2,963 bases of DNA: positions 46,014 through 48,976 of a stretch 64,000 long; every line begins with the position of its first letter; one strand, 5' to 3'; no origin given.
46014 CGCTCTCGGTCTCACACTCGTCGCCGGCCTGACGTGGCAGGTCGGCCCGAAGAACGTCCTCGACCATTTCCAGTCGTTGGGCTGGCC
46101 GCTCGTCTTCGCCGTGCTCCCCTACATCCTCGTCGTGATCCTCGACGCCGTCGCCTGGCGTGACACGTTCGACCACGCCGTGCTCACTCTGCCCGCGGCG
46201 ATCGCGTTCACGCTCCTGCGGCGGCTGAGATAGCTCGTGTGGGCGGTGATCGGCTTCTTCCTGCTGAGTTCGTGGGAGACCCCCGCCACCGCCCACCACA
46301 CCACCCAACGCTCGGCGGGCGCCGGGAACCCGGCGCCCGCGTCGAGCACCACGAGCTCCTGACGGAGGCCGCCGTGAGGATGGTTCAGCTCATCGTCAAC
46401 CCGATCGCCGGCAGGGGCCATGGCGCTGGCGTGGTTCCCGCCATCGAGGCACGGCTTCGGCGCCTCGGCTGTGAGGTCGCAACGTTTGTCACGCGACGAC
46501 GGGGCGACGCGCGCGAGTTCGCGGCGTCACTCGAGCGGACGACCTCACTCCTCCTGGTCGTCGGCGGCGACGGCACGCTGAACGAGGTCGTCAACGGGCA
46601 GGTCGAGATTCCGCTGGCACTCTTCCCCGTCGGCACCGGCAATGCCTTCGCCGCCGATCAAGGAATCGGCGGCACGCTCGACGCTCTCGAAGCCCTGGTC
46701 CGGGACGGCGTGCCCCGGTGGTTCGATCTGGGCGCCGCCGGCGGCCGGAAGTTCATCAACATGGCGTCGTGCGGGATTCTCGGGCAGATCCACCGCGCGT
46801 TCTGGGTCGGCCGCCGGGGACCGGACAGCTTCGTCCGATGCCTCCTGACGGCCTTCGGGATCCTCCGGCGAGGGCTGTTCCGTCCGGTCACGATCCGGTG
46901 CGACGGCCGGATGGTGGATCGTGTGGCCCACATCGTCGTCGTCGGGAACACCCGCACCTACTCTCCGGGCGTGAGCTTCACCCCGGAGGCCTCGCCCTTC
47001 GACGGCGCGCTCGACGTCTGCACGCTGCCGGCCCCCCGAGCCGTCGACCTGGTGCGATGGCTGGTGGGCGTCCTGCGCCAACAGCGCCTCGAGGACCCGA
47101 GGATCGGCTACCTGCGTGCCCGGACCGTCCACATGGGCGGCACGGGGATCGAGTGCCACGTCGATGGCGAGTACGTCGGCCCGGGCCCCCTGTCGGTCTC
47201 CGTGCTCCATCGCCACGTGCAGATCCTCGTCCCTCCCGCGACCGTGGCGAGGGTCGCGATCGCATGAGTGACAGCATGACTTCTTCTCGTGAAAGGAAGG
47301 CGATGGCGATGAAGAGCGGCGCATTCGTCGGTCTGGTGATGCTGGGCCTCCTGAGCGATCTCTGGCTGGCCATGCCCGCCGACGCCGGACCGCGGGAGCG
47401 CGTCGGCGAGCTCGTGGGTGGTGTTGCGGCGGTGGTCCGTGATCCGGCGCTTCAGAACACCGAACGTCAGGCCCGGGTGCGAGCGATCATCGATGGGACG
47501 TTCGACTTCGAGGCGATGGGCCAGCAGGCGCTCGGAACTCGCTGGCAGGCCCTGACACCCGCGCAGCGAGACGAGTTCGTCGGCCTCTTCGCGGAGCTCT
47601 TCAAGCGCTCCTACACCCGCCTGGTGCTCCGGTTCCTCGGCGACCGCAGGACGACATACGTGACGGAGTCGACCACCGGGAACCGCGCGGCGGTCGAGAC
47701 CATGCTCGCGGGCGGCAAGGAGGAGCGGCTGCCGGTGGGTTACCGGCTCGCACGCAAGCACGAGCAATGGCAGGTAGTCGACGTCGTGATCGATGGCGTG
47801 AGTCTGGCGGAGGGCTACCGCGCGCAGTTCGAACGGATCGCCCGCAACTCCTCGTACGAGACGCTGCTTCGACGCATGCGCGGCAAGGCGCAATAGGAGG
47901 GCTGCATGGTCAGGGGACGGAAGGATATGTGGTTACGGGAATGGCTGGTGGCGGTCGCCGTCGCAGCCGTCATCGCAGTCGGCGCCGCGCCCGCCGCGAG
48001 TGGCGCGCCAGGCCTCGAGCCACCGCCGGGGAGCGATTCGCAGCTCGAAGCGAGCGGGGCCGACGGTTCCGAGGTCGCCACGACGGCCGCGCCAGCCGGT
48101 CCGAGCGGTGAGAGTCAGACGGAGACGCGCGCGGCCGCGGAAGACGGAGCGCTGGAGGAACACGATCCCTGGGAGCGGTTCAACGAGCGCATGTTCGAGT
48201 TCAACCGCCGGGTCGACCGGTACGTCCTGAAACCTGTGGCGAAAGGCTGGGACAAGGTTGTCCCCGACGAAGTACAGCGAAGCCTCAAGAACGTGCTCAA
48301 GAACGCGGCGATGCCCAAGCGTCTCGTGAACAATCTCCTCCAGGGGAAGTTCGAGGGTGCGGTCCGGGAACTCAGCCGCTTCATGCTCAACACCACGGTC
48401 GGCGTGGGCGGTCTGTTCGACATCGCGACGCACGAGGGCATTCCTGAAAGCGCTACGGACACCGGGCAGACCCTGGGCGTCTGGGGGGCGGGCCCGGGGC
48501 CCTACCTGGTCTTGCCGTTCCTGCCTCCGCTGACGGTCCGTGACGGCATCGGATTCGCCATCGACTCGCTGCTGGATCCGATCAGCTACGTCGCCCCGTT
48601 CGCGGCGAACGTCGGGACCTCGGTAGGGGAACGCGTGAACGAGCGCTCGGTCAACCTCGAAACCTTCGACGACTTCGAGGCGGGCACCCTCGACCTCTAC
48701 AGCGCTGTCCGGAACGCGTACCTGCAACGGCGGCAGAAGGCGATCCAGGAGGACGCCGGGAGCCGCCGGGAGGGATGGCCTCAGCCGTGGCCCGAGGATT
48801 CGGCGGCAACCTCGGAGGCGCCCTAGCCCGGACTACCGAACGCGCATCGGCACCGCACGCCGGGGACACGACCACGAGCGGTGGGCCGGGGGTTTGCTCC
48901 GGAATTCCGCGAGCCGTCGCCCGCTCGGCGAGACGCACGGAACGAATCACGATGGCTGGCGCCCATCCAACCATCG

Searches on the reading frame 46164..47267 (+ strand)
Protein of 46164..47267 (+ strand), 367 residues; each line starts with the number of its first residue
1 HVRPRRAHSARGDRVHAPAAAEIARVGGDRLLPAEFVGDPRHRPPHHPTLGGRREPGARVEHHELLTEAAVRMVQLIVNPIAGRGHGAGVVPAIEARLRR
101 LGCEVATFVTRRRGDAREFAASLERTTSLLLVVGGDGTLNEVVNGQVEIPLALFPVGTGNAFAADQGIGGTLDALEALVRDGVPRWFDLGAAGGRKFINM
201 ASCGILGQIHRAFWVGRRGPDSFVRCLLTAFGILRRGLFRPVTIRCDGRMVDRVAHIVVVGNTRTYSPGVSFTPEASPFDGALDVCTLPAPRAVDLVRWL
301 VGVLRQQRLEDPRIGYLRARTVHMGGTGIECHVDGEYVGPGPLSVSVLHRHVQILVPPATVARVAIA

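Call 47: search_protein_families(library=pfam, proteins=[window:46164-47267:+], max_evalue=0.00001)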
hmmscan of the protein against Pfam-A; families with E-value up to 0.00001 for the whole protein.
window:46164-47267:+ (367 aa): 2 families
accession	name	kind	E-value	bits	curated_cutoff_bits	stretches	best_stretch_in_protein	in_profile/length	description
PF00781.29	DAGK_cat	-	1.7e-23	83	23.6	1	75-190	3-123/125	Diacylglycerol kinase catalytic domain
PF19279.4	YegS_C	-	3e-17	63.3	27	1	241-355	42-157/158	YegS C-terminal NAD kinase beta sandwich-like domain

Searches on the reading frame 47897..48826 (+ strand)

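Call 47: search_protein_families(library=pfam, proteins=[window:47897-48826:+], max_evalue=0.00001)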
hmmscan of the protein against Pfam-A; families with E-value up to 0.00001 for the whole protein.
window:47897-48826:+ (309 aa): 1 family
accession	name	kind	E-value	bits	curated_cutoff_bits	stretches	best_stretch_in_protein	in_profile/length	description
PF04333.18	MlaA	-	5.8e-70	235.4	25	1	89-281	2-194/195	MlaA lipoprotein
